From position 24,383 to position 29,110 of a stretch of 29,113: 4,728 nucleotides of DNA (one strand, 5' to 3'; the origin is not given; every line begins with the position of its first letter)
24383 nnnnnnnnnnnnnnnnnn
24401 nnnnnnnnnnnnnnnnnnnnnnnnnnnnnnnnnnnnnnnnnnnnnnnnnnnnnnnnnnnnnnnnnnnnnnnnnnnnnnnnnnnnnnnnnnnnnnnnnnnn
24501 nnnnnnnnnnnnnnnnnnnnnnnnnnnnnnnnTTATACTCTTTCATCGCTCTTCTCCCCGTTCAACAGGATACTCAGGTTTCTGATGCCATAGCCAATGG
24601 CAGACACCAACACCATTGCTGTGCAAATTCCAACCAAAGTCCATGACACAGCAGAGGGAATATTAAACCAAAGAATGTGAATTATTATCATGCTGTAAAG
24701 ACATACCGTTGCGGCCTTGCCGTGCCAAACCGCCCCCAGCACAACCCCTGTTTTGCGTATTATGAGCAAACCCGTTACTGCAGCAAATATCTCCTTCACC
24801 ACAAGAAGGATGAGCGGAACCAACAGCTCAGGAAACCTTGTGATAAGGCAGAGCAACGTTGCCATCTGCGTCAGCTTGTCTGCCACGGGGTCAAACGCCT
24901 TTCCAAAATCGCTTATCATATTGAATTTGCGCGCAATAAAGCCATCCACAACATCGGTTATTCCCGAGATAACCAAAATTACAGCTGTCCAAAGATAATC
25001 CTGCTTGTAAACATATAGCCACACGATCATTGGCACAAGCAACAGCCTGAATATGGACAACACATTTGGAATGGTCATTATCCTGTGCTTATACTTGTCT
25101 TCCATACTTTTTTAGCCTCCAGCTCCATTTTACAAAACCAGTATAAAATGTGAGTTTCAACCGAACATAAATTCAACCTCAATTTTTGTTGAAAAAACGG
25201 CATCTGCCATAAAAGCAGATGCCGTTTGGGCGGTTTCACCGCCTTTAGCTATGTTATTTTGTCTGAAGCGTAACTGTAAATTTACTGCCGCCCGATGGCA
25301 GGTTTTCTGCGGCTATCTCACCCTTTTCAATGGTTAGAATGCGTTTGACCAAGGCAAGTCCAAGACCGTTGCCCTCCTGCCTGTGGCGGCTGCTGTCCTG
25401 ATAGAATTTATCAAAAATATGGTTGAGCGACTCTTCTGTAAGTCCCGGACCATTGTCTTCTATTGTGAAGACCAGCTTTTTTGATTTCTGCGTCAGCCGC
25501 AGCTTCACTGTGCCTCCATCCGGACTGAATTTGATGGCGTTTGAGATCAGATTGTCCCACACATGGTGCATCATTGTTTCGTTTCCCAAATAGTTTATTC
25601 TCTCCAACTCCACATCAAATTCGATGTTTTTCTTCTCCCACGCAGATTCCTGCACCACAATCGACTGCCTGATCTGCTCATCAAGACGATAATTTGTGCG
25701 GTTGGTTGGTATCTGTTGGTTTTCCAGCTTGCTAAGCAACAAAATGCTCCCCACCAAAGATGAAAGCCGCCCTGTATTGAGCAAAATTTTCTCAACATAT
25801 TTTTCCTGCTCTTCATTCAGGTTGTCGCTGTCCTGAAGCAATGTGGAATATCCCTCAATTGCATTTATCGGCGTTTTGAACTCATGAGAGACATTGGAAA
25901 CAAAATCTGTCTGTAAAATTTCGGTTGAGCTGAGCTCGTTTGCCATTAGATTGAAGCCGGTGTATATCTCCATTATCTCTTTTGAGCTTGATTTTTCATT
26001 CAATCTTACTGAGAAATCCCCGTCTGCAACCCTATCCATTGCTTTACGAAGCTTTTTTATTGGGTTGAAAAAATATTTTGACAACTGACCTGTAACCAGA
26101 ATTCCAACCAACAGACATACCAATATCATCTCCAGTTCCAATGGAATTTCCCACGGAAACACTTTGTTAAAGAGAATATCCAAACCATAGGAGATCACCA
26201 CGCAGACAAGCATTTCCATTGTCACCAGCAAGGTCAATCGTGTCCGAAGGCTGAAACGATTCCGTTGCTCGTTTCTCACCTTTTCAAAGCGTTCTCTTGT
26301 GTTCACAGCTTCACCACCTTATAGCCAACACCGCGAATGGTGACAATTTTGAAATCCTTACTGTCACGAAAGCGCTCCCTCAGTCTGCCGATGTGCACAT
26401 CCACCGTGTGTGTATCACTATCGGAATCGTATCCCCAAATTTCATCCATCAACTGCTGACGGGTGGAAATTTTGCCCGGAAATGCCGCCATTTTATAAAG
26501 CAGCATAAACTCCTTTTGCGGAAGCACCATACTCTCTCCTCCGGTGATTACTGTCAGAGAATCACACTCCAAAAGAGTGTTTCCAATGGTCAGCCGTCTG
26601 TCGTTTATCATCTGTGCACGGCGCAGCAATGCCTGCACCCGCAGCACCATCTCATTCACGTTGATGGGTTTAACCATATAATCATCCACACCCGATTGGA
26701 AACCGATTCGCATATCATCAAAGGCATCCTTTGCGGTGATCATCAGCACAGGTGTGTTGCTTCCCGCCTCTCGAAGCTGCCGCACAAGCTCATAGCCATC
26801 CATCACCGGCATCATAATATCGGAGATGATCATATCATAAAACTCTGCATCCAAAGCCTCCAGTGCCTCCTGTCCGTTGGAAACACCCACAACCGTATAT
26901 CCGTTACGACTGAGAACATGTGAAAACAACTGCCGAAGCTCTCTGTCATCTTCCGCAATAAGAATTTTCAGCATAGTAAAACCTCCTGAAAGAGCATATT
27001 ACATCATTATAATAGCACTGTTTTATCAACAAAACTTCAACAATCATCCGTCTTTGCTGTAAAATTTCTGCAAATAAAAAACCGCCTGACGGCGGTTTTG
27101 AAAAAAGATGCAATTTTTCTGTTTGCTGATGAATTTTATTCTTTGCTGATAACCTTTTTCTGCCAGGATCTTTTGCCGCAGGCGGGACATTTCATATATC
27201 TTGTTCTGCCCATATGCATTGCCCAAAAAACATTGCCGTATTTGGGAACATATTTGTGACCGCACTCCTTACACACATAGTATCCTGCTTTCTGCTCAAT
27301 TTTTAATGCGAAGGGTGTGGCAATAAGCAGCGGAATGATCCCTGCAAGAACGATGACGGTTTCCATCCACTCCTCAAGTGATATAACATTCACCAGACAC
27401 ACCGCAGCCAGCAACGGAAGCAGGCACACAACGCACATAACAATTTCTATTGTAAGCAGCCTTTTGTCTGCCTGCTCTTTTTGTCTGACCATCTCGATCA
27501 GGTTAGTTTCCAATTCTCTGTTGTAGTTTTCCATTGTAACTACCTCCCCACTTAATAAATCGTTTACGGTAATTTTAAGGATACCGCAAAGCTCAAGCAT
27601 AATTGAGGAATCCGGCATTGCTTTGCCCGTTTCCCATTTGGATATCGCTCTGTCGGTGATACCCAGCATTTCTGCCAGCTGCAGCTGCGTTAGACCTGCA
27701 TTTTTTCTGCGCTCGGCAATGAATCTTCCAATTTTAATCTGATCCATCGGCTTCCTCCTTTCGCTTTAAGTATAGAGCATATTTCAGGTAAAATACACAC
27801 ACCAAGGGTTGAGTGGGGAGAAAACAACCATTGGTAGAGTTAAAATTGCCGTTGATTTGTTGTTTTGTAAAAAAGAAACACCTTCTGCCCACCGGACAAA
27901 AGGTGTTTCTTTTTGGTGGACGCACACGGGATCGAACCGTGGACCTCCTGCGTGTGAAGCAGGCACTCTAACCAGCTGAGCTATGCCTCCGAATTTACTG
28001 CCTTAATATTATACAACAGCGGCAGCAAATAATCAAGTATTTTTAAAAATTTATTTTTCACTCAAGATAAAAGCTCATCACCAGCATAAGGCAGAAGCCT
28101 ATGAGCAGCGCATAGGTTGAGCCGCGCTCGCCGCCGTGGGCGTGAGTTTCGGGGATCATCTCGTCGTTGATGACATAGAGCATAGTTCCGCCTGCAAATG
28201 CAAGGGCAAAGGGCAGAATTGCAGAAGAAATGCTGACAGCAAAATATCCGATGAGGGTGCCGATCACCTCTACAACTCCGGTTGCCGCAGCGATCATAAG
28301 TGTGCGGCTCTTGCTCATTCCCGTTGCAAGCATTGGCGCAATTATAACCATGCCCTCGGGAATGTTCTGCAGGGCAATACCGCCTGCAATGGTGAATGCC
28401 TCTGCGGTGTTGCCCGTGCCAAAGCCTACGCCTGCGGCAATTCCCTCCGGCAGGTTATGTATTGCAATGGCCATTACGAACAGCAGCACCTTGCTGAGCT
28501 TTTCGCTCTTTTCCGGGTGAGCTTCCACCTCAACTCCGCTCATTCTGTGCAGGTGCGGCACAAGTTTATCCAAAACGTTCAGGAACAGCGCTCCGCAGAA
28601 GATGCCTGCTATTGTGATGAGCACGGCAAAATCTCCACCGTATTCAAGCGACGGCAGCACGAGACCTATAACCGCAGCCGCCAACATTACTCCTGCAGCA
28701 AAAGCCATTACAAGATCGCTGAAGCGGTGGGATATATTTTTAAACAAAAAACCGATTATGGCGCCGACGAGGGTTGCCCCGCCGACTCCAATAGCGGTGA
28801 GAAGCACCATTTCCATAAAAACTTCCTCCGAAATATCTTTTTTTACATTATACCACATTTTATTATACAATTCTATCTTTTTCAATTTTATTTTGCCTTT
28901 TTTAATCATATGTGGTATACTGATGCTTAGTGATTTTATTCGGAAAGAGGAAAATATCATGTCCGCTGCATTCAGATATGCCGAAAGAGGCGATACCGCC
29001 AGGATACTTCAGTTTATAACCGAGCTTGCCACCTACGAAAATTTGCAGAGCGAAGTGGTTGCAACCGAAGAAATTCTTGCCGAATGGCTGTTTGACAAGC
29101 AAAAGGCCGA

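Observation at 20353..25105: Six-gene membrane-lipid operon: candidate pathway for an undescribed acylated glycolipid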

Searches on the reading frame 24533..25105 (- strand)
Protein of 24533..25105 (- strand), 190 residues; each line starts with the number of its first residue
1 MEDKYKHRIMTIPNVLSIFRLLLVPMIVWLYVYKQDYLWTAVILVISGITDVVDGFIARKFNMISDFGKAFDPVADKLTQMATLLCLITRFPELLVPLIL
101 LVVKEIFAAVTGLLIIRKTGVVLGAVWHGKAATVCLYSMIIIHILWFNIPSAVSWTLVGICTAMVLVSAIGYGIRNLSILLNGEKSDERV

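Call 3: search_protein_families(library=pfam, proteins=[window:24533-25105:-], max_evalue=0.01)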
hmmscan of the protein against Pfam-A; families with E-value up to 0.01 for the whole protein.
window:24533-25105:- (190 aa): 1 family
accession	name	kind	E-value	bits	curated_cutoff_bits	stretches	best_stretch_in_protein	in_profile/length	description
PF01066.26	CDP-OH_P_transf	-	3.6e-34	118.8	22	1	10-160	1-145/152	CDP-alcohol phosphatidyltransferase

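Call 4: search_protein_families(library=ncbifam, proteins=[window:24533-25105:-], max_evalue=0.01)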
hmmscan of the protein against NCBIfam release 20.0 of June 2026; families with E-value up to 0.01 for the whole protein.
window:24533-25105:- (190 aa): 10 families
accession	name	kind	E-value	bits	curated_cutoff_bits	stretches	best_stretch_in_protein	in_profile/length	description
NF053678.1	ClpnSynClsA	equivalog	3.8e-27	95.6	240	1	8-142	1-135/180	cardiolipin synthase ClsA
TIGR00560.1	pgsA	equivalog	9.3e-24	84.9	109.1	1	11-176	2-176/183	CDP-diacylglycerol--glycerol-3-phosphate 3-phosphatidyltransferase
NF008090.0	PRK10832.1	equivalog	1.9e-12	47.7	304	1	10-153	3-150/182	CDP-diacylglycerol--glycerol-3-phosphate 3-phosphatidyltransferase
NF040950.1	archin_ph_syn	equivalog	4.1e-12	46.4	180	1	8-100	21-116/191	archaetidylinositol phosphate synthase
TIGR00473.1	pssA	equivalog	4.3e-07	30.2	107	1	39-172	21-152/153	CDP-diacylglycerol--serine O-phosphatidyltransferase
NF045883.1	PIPSynth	equivalog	3e-06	27.1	170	1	12-90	24-102/197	phosphatidylinositol phosphate synthase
NF052561.1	PIPSynBT1523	equivalog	3e-06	27.1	350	1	39-88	62-111/232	hypothetical protein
NF038087.1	arch_ser_synth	exception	1.8e-05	24.5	240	1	9-173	3-170/216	archaetidylserine synthase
TIGR04217.1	archae_ser_T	exception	2.4e-05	24.2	200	1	8-114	5-108/221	archaetidylserine synthase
NF041135.1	IPPtranDIPPsyn_Thcocales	equivalog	0.00022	20.3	580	1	13-107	252-344/419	bifunctional L-myo-inositol-1-phosphate cytidylyltransferase/CDP-L-myo-inositol myo-inositolphosphotransferase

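Call 36: search_solved_structures(query=window:24533-25105:-, max_evalue=0.001, show_alignments=1)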
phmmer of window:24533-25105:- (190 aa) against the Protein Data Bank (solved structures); distinct sequences matched with E-value up to 0.001: 1.
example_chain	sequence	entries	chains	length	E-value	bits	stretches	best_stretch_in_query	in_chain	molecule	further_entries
7drj_A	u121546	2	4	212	1.6e-12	51.3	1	10-167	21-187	CDP-diacylglycerol--glycerol-3-phosphate 3-phosphatidyltransferase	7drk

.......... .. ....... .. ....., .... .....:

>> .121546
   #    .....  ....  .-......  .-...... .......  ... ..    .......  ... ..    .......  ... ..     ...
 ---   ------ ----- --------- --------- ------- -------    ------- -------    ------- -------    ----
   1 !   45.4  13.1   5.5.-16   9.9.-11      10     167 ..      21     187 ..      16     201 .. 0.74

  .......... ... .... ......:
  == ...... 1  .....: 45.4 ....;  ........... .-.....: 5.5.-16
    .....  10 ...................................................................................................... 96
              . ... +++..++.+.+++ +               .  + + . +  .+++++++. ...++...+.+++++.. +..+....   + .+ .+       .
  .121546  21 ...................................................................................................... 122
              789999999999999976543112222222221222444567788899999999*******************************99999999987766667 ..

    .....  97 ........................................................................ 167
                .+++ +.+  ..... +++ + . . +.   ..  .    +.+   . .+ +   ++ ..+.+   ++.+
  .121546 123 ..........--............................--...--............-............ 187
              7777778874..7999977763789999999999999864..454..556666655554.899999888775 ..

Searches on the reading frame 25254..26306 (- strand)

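Call 3: search_protein_families(library=pfam, proteins=[window:25254-26306:-], max_evalue=0.01)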
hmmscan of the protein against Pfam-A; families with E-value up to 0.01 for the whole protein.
window:25254-26306:- (350 aa): 5 families
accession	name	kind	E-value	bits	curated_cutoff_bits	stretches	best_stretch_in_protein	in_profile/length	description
PF02518.31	HATPase_c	-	9.5e-28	97.3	26.4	1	242-348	2-108/111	Histidine kinase-, DNA gyrase B-, and HSP90-like ATPase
PF00512.31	HisKA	-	8.6e-19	67.8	26.9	1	132-196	2-65/66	His Kinase A (phospho-acceptor) domain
PF00672.30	HAMP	-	9.8e-10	39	25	1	77-126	4-52/53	HAMP domain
PF13581.12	HATPase_c_2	-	0.00018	22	27.4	1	254-323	40-108/127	Histidine kinase-like ATPase domain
PF13589.12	HATPase_c_3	-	0.0015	19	25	1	252-313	9-68/137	Histidine kinase-, DNA gyrase B-, and HSP90-like ATPase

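Call 4: search_protein_families(library=ncbifam, proteins=[window:25254-26306:-], max_evalue=0.01)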
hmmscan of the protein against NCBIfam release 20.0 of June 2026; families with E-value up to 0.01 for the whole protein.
window:25254-26306:- (350 aa): 88 families (the best 25 are shown)
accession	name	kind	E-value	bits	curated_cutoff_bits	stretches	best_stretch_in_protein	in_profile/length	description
NF046044.1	PnpS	equivalog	3.8e-55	187.5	400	1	125-347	163-389/390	two-component system histidine kinase PnpS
TIGR02966.1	phoR_proteo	equivalog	5.9e-51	173.4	334.2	1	124-347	106-333/333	phosphate regulon sensor histidine kinase PhoR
NF008312.0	PRK11100.1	equivalog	2.1e-50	172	356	1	60-349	187-474/477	two-component system sensor histidine kinase CreC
TIGR01386.1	cztS_silS_copS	subfamily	1.4e-48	166.1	292.55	1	62-347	175-456/457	heavy metal sensor histidine kinase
NF033092.0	HK_WalK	equivalog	1.5e-48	165.8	725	2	132-347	372-592/594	cell wall metabolism sensor histidine kinase WalK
NF012226.0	AdeS_HK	equivalog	4e-44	151.2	500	1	60-348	65-352/353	two-component sensor histidine kinase AdeS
NF007837.0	PRK10549.1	equivalog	5.5e-44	150.6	603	1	63-348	172-457/466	envelope stress sensor histidine kinase BaeS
NF012163.2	BaeS_SmeS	equivalog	6.6e-44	150.6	500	1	61-347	170-456/457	sensor histidine kinase efflux regulator BaeS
NF047874.1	MASE3_PAS_HK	subfamily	3.3e-41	141.8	560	1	123-349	389-625/655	MASE3 domain-containing sensor histidine kinase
NF052314.1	T9SS_HK_PorY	subfamily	6.3e-41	140.8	350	1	60-328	139-400/418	PorY family sensor histidine kinase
NF007007.0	PRK09470.1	equivalog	1.6e-38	132.8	486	1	58-347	171-457/463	envelope stress sensor histidine kinase CpxA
NF045900.1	HisKinCpxALeg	equivalog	1e-37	129.9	800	1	50-348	149-450/451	two-component system sensor histidine kinase CpxA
NF041735.1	hist_kin_RppB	equivalog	1.3e-37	129.6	400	1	133-347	217-437/438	two-component system sensor histidine kinase RppB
NF007345.0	PRK09835.1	subfamily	2e-37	128.9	423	1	65-348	196-479/482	Cu(+)/Ag(+) sensor histidine kinase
NF007898.0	PRK10604.1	equivalog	2.4e-36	125.9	478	1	79-348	160-422/433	two-component system sensor histidine kinase RstB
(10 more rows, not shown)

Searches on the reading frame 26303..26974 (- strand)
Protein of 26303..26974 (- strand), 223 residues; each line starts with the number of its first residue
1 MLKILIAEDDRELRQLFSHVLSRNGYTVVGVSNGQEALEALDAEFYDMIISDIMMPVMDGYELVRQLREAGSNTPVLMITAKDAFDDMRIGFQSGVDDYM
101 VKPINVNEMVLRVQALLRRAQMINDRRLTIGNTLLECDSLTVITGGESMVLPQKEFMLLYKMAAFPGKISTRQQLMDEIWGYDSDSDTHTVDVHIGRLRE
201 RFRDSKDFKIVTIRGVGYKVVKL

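Call 3: search_protein_families(library=pfam, proteins=[window:26303-26974:-], max_evalue=0.01)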
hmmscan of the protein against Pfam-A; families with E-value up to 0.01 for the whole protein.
window:26303-26974:- (223 aa): 2 families
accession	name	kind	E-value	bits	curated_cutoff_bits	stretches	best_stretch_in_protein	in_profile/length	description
PF00072.30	Response_reg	-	1.8e-29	102.5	30.2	1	4-113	1-110/111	Response regulator receiver domain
PF00486.34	Trans_reg_C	-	2.5e-21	76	26.2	1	147-219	2-76/77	Transcriptional regulatory protein, C terminal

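Call 4: search_protein_families(library=ncbifam, proteins=[window:26303-26974:-], max_evalue=0.01)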
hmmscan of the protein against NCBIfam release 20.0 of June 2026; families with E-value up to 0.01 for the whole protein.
window:26303-26974:- (223 aa): 104 families (the best 25 are shown)
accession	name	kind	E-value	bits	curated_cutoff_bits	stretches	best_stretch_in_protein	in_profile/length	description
NF040689.1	MtrAB_MtrA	equivalog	8.8e-55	185.4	300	1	4-220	1-218/219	MtrAB system response regulator MtrA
TIGR01387.1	cztR_silR_copR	subfamily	5.5e-54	183.1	279.2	1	4-219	1-217/218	heavy metal response regulator transcription factor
TIGR02154.1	PhoB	equivalog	3.4e-50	170.5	296.2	1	3-220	4-225/226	phosphate regulon transcriptional regulator PhoB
NF041733.1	resp_reg_CseB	equivalog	1.1e-49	168.9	350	1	3-221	2-227/228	two-component system response regulator CseB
NF008567.0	PRK11517.1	equivalog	1.3e-48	165.3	353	1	2-221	1-219/223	response regulator transcription factor HprR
NF007928.2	PRK10643.1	equivalog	2.7e-47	161.2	330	1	2-219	1-215/216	two-component system response regulator PmrA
NF040534.1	resp_reg_YycF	equivalog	8.4e-47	159.4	340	1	3-220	2-227/231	response regulator YycF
NF053854.1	RespRegPhoBBctds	equivalog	1e-46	159.1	270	1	4-219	1-223/225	two-component system response regulator PhoB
NF045944.1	ResRegRpaBCyano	equivalog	1.2e-46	158.9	330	1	5-220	1-227/229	response regulator transcription factor RpaB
NF041734.1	resp_reg_RppA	equivalog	1.3e-46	158.9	250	1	2-220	1-227/229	two-component system response regulator RppA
NF033120.0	vanR_FM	exception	1.6e-45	155.5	460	1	2-219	4-228/231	vancomycin resistance response regulator transcription factor, VanR-F/VanR-M family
NF051850.1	RespRegRprY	equivalog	1.8e-44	151.9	370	1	2-221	5-227/234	response regulator transcription factor RprY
NF008296.0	PRK11083.1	equivalog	4.7e-43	147.2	273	1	3-220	5-225/228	two-component system response regulator CreB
NF012023.0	PRK15479.1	equivalog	5e-43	147.2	337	1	3-220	2-217/224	transcriptional regulator TctD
NF033117.2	vanR_ACDEGLN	exception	4.3e-40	137.7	350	1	4-220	1-225/226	VanR-ABDEGLN family response regulator transcription factor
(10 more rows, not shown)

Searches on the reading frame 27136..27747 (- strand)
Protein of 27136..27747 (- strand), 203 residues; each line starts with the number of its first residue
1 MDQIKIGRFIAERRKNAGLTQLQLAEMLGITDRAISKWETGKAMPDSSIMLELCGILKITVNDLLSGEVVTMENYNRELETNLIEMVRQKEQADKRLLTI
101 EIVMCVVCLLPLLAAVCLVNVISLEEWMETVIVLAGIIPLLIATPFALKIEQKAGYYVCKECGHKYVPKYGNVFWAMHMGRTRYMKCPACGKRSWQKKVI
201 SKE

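Call 48: search_protein_families(library=pfam, proteins=[window:27136-27747:-], max_evalue=0.001)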
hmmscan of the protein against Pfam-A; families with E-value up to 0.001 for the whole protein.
window:27136-27747:- (203 aa): 5 families
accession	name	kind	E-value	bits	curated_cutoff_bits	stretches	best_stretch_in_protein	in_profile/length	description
PF01381.28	HTH_3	-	7.5e-14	51.9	23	1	10-63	1-54/55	Helix-turn-helix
PF12844.13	HTH_19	-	2.4e-12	47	30.2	1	7-68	1-62/64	Helix-turn-helix domain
PF13560.12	HTH_31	-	5.6e-09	36.6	27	1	6-58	2-55/64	Helix-turn-helix domain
PF15731.11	MqsA_antitoxin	-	1.6e-05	25.5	30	1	7-51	71-115/131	Antitoxin component of bacterial toxin-antitoxin system, MqsA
PF13443.12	HTH_26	-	0.00071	20.2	22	0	15-66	7-59/63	Cro/C1-type HTH DNA-binding domain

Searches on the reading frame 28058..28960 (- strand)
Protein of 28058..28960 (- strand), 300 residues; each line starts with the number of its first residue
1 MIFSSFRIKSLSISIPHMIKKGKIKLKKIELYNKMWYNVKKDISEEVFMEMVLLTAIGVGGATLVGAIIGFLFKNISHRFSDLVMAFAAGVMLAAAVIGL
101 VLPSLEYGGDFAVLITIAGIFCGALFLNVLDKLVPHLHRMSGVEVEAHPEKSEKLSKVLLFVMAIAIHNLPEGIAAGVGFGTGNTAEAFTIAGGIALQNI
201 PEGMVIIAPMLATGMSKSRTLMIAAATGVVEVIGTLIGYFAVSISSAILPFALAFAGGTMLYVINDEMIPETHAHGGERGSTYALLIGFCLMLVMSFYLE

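Call 48: search_protein_families(library=pfam, proteins=[window:28058-28960:-], max_evalue=0.001)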
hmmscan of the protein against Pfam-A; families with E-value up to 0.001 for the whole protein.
window:28058-28960:- (300 aa): 1 family
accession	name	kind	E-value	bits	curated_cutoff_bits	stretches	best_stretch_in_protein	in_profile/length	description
PF02535.28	Zip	-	2.1e-24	86.8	35.1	2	158-295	178-322/323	ZIP Zinc transporter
